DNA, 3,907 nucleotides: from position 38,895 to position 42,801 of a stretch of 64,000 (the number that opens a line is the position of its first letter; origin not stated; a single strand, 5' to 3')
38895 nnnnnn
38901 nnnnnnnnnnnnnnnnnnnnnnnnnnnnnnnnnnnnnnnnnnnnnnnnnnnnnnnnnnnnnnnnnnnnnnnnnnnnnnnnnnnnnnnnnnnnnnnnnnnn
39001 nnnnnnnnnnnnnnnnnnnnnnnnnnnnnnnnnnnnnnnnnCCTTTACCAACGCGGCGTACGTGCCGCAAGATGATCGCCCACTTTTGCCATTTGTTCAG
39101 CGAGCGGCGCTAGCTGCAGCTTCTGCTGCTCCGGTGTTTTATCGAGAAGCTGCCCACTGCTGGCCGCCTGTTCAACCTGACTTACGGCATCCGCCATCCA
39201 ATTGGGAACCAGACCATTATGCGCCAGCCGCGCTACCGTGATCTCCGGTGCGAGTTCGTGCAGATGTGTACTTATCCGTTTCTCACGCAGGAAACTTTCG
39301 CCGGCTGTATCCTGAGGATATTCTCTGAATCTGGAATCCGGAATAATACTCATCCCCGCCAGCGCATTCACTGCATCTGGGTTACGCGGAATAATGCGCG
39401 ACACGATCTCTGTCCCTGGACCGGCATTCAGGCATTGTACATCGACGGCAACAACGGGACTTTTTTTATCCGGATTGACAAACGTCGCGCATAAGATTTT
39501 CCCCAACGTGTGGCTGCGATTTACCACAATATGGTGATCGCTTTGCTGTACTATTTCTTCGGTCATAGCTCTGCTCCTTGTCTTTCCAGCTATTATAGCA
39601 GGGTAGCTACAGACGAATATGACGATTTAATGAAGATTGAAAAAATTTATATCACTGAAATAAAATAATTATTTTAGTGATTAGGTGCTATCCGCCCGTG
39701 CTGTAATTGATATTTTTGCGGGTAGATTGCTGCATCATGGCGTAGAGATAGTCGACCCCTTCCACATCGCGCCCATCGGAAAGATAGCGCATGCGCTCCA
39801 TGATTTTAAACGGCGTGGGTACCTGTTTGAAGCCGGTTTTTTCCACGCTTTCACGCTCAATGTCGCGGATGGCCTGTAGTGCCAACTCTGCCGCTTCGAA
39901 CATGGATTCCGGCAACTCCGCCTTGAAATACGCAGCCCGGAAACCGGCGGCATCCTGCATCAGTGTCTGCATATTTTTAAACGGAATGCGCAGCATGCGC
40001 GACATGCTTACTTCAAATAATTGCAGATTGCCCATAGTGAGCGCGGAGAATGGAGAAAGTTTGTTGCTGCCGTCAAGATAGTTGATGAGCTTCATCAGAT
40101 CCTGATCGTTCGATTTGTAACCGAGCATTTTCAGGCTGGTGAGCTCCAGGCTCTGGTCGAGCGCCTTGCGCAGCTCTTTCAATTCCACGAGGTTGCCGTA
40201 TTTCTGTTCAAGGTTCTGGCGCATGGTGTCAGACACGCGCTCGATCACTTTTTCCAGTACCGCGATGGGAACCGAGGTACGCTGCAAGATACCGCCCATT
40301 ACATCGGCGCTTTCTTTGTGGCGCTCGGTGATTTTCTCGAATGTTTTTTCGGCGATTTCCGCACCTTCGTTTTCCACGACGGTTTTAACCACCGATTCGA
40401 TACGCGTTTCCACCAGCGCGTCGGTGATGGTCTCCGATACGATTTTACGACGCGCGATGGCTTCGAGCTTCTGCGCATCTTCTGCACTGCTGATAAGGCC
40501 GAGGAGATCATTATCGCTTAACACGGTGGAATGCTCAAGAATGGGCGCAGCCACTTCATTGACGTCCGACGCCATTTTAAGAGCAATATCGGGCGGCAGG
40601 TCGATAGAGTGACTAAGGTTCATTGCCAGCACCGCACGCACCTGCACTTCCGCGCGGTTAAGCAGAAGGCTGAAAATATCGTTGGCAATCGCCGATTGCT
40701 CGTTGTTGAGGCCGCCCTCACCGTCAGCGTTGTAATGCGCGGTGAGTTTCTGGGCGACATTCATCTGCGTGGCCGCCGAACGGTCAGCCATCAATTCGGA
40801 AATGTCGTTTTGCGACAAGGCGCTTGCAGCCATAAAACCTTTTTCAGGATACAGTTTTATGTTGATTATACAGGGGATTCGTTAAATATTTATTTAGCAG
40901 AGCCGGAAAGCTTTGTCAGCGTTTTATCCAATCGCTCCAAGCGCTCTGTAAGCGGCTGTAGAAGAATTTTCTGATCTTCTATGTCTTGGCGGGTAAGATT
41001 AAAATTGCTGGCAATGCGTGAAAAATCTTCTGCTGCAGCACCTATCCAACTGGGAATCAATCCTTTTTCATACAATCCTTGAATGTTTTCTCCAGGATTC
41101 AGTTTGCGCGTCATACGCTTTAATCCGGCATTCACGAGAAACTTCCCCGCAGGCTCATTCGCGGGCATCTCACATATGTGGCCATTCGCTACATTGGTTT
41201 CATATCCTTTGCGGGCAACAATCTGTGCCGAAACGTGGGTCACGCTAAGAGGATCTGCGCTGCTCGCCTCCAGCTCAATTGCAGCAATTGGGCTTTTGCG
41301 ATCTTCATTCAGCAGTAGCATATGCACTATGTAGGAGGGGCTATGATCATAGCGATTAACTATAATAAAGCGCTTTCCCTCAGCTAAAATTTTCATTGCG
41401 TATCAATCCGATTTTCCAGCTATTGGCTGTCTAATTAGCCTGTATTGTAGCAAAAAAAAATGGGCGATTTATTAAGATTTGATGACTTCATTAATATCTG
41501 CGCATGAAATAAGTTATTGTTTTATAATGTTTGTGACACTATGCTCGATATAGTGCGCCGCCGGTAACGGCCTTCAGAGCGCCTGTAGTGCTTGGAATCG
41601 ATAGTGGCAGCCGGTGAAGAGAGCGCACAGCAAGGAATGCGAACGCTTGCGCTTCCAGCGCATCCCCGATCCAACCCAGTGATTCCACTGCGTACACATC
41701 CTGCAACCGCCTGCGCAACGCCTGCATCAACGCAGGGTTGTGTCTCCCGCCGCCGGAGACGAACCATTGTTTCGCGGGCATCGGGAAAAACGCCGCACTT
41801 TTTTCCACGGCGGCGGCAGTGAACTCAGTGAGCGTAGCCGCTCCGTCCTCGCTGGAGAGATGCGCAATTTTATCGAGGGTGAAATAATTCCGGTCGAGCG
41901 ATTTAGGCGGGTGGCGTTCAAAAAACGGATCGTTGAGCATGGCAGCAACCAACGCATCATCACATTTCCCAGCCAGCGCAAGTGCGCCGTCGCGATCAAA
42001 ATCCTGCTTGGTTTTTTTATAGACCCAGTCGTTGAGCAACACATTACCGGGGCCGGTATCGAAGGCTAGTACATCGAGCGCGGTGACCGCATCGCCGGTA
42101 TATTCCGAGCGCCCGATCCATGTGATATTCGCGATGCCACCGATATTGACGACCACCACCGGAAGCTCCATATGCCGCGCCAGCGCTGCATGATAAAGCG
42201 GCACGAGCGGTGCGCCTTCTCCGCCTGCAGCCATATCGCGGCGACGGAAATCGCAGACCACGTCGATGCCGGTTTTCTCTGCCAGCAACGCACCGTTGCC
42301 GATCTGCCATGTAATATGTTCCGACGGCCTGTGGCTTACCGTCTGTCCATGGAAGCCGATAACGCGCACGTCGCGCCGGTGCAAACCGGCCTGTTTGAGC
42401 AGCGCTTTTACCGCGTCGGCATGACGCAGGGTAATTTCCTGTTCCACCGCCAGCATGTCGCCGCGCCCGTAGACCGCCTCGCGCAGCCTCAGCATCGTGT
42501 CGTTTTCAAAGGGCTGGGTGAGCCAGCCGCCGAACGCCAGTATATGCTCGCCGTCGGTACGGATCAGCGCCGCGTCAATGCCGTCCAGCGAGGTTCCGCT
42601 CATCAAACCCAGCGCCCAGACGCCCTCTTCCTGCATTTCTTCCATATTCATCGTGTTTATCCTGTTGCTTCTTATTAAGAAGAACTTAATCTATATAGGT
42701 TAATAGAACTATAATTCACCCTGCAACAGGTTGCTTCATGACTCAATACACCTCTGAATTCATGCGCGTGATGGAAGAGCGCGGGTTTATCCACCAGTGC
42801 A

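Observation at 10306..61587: Shared Pho-box-like direct-repeat promoter module in front of unrelated orphan genes (putative regulon)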

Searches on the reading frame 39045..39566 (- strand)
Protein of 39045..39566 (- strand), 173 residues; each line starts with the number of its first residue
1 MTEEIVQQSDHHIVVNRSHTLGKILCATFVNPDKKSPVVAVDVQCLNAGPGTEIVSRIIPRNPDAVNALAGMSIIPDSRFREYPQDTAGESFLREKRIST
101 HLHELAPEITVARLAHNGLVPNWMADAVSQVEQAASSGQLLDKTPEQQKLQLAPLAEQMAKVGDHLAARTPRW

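Call 12: search_protein_families(library=pfam, proteins=[window:39045-39566:-], max_evalue=0.01)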
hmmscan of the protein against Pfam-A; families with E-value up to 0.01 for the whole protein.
window:39045-39566:- (173 aa): 0 families

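Call 14: find_encoding_contigs(protein=window:39045-39566:-, flank=10000, max_places=6)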
Protein window:39045-39566:- (173 aa): 5 contigs read that carry it; 3 places shown.
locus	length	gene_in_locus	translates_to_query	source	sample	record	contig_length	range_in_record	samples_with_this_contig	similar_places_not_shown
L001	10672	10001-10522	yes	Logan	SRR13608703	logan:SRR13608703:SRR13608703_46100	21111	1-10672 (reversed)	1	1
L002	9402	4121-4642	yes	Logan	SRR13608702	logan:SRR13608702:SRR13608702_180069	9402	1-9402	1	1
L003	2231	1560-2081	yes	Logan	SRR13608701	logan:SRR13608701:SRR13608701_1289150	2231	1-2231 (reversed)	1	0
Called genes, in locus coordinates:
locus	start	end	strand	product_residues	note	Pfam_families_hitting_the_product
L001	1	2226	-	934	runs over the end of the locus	PF03710:GlnE, PF08335:GlnD_UR_UTase, PF03710:GlnE, PF03445:DUF294 (weak)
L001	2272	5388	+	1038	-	PF13116:YhdP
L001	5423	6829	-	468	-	PF00579:tRNA-synt_1b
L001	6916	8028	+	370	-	PF03702:AnmK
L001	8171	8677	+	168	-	-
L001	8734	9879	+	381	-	PF10098:DUF2336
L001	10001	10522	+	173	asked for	-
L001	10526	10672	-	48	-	?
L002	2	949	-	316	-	?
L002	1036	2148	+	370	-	PF03702:AnmK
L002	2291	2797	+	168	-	-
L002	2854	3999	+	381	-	PF10098:DUF2336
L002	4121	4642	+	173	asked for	-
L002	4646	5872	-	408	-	PF00155:Aminotran_1_2, PF01212:Beta_elim_lyase (weak), PF01053:Cys_Met_Meta_PP (weak)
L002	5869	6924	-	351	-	PF02628:COX15-CtaA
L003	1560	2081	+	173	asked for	-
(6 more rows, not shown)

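Call 54: search_protein_families(library=ncbifam, proteins=[window:39045-39566:-], max_evalue=0.01)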
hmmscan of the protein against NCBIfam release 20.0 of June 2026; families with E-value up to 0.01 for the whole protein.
window:39045-39566:- (173 aa): 0 families

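Call 55: find_homologous_proteins(query=window:39045-39566:-, max_evalue=0.001)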
Query window:39045-39566:- (173 aa): 1 proteins with E <= 0.001 among 166 candidates.
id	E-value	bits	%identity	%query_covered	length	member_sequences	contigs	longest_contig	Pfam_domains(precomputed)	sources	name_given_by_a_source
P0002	4.0e-109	379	100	100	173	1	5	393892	-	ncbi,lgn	-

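Call 69: predict_structure(alignment_id=A1)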
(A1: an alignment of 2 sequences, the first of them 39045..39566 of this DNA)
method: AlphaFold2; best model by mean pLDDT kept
length: 173 residues; sequences in the alignment: 2
mean_pLDDT: 82.0   pTM: 0.80
mean pLDDT of the five models: 82.0, 77.2, 74.8, 68.3, 37.9
residues with pLDDT >= 90: 50; 70-90: 99; 50-70: 19; < 50: 5
segments of 3 or more residues with pLDDT < 50: 170-173
pLDDT, mean of each block of 10 residues (from residue 1): 82 79 79 89 81 87 85 76 88 93 88 91 90 78 77 77 67 43
secondary structure, 60 per line:
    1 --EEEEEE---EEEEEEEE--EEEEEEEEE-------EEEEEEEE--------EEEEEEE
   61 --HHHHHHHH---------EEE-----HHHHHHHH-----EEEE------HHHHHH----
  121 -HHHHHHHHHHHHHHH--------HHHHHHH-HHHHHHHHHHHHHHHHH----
elements in order: E3-8 E12-19 E22-30 E38-45 E54-60 H63-70 E80-82 H88-95 E101-104 H111-116 H122-136 H145-151 H153-169

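Call 71: fold_search(model_id=the predicted structure, library=pdb)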
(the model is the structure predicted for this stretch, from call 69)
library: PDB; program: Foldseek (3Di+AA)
matches with E <= 10: 243; with E <= 0.001: 0
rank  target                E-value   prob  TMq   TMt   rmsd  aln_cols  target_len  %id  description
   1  1yqf_C                4.4e-01  0.14  0.26  0.25  16.4       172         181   12  Hypothetical protein from leishmania major unknown function sequence homologue to human p32 protein (released 2005-02-22)
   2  6tb2_D                5.6e-01  0.05  0.17  0.10  17.7       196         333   13  Structure of human haptoglobin-hemoglobin bound to S. aureus IsdH (released 2019-12-18)
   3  4ij2_H                6.6e-01  0.06  0.18  0.16  17.7       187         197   11  Human methemoglobin in complex with the second and third NEAT domains of IsdH from Staphylococcus aureus (released 2013-12-25)
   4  1p32_A                8.8e-01  0.08  0.26  0.25  15.9       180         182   12  CRYSTAL STRUCTURE OF HUMAN P32, A DOUGHNUT-SHAPED ACIDIC MITOCHONDRIAL MATRIX PROTEIN (released 1999-04-06)
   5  6szw_C                8.8e-01  0.08  0.27  0.26  15.9       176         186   13  Asymmetric complex of Factor XII and kininogen with gC1qR/C1QBP/P32 is governed by allostery (released 2020-07-22)
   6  3agc_B                1.1e+00  0.05  0.22  0.17  16.8       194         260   12  F218V mutant of the substrate-bound red chlorophyll catabolite reductase from Arabidopsis thaliana (released 2010-09-01)
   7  9s4k_D                1.2e+00  0.02  0.16  0.14  17.2       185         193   14  Human carboxyhemoglobin bound to Staphylococcus aureus IsdH-N2N3 - 2IsdH:Hbdim complex - 3DVA component 4 left tail (released 2025-11-12)
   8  9s4f_C                1.3e+00  0.02  0.15  0.15  16.7       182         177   15  Human carboxyhemoglobin bound to Staphylococcus aureus IsdH-N2N3 - 2IsdH:Hbdim complex - 3DVA component 4 right tail (released 2025-11-12)
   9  6g35                  1.5e+00  0.06  0.20  0.12  13.1       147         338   10  Crystal structure of haspin in complex with 5-bromotubercidin (released 2018-04-18)
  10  1yqf_A                1.6e+00  0.08  0.27  0.26  16.1       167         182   12  Hypothetical protein from leishmania major unknown function sequence homologue to human p32 protein (released 2005-02-22)
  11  6szw_A                1.7e+00  0.07  0.26  0.25  16.2       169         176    9  Asymmetric complex of Factor XII and kininogen with gC1qR/C1QBP/P32 is governed by allostery (released 2020-07-22)
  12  9s3p_E                1.7e+00  0.02  0.16  0.15  17.6       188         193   15  Human carboxyhemoglobin bound to Staphylococcus aureus IsdH-N2N3 - 3IsdH(alpha2beta):Hbtet complex (released 2025-11-12)
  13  7kyc_A                1.7e+00  0.02  0.14  0.03  16.8       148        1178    8  Structure of the S. cerevisiae phosphatidylcholine flippase Dnf1-Lem3 complex in the E2P state (released 2021-01-06)
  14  6dfl_A                1.8e+00  0.04  0.17  0.12  12.8       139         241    9  WaaP in complex with acyl carrier protein (released 2019-04-03)
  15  8owa                  2.0e+00  0.03  0.18  0.05  18.3       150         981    9  SR Ca(2+)-ATPase in the E2 state complexed with the photoswitch-thapsigargin derivative AzTG-4 (released 2023-06-21)
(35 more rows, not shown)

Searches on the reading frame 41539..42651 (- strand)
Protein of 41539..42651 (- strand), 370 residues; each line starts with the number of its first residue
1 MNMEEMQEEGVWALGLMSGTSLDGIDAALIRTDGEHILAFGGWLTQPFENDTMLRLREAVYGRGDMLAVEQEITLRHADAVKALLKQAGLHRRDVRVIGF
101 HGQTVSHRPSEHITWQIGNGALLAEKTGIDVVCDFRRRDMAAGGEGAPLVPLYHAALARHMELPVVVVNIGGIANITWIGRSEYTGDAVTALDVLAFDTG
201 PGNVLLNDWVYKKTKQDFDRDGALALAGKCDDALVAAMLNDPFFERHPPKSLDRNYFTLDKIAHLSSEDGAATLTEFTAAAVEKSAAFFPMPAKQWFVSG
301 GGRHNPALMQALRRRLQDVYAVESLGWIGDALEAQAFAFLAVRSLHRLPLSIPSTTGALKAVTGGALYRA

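Call 16: find_related_loci(query=window:41539-42651:-, collection=genome_contigs, flank=10000)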
Query window:41539-42651:- (370 aa) in genome_contigs; peptide patterns used: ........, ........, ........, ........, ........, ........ (x = any residue, [..] = any of these).
390 stretches matched a pattern; 299 encode a relative of the query (tblastn E <= 1e-3); the best 80 are kept; 80 distinct loci.
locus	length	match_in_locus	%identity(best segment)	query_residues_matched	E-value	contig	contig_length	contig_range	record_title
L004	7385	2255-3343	76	8-370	0e+0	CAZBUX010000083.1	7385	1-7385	MAG TPA_asm: uncultured Rickettsiales bacterium isolate SRP329715_co2_1 genome assembly, contig: NODE_17439_length_7385_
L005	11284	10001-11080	74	11-370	0e+0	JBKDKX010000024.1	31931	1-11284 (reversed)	MAG: Alphaproteobacteria bacterium isolate samp_2119_metabat2_316 samp_2119_1422377, whole genome shotgun sequence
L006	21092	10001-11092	73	7-370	0e+0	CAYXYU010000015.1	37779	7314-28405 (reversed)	MAG TPA_asm: uncultured Rickettsiales bacterium isolate binchicken_co350_18 genome assembly, contig: NODE_1560_length_37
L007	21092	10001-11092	72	7-370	0e+0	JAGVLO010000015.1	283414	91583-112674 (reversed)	MAG: Alphaproteobacteria bacterium isolate SW_2 c_000000018292, whole genome shotgun sequence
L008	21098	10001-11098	72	5-370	2e-180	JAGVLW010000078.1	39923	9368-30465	MAG: Alphaproteobacteria bacterium isolate SW_3 c_000000016270, whole genome shotgun sequence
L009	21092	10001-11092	70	7-370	6e-180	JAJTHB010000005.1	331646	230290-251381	MAG: Rickettsiales bacterium isolate CoA8N_M8 k141_949007, whole genome shotgun sequence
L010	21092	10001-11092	74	7-370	1e-178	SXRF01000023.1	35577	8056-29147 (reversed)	MAG: Rickettsiales bacterium isolate F1-140-MAGs051 F1-140__c106758, whole genome shotgun sequence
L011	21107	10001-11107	70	2-370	3e-178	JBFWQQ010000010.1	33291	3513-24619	MAG: Alphaproteobacteria bacterium isolate CA_2019_TPBF_187 NODE_7185_length_33291_cov_3.928718_TPBF, whole genome shotg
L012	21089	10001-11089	71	7-369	8e-177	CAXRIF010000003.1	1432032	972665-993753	MAG: Rickettsiales bacterium isolate YZ12B_2.110 genome assembly, contig: k141_1159665, whole genome shotgun sequence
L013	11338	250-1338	73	7-369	5e-176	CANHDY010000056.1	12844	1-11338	MAG: Rickettsiales bacterium isolate RE-15aug16-6 genome assembly, contig: RE-15aug16-6.fna-C56, whole genome shotgun se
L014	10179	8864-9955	72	7-370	2e-175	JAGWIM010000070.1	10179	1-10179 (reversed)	MAG: Pseudomonadota bacterium isolate REEB114 contig-150_8874, whole genome shotgun sequence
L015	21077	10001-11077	70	12-370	7e-171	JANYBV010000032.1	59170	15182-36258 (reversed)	MAG: Alphaproteobacteria bacterium isolate 336R_metabinner_1_sub 336R_k141_1624328, whole genome shotgun sequence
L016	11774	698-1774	69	12-370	2e-165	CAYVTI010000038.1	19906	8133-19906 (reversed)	MAG TPA_asm: uncultured Rickettsiales bacterium isolate SRP272529_co2_239 genome assembly, contig: NODE_4446_length_1990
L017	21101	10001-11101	65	4-370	3e-160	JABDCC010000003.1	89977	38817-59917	MAG: Alphaproteobacteria bacterium isolate BWOrgHeat_Nextera78_MAG7 3300020795.a:Ga0206962_1008, whole genome shotgun se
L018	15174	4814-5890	66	12-370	2e-160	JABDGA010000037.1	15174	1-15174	MAG: Alphaproteobacteria bacterium isolate BWOrgHeat_Nextera20_MAG4 3300020996.a:Ga0206904_1179, whole genome shotgun se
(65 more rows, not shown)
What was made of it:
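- The related MAGs come largely from freshwater, where a large phosphate-starvation regulon would be plausible (record titles, call 16).
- Tried and rejected: The single genome_contigs scan had already been spent on AnmK neighbourhoods (call 16).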

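Call 36: search_protein_families(library=pfam, proteins=[L005:777-1589:+, L006:894-2321:+], max_evalue=0.01)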
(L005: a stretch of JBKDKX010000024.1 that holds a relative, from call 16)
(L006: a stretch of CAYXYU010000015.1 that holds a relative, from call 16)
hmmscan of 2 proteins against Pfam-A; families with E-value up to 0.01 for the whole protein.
L005:777-1589:+ (271 aa): 0 families

L006:894-2321:+ (476 aa): 0 families
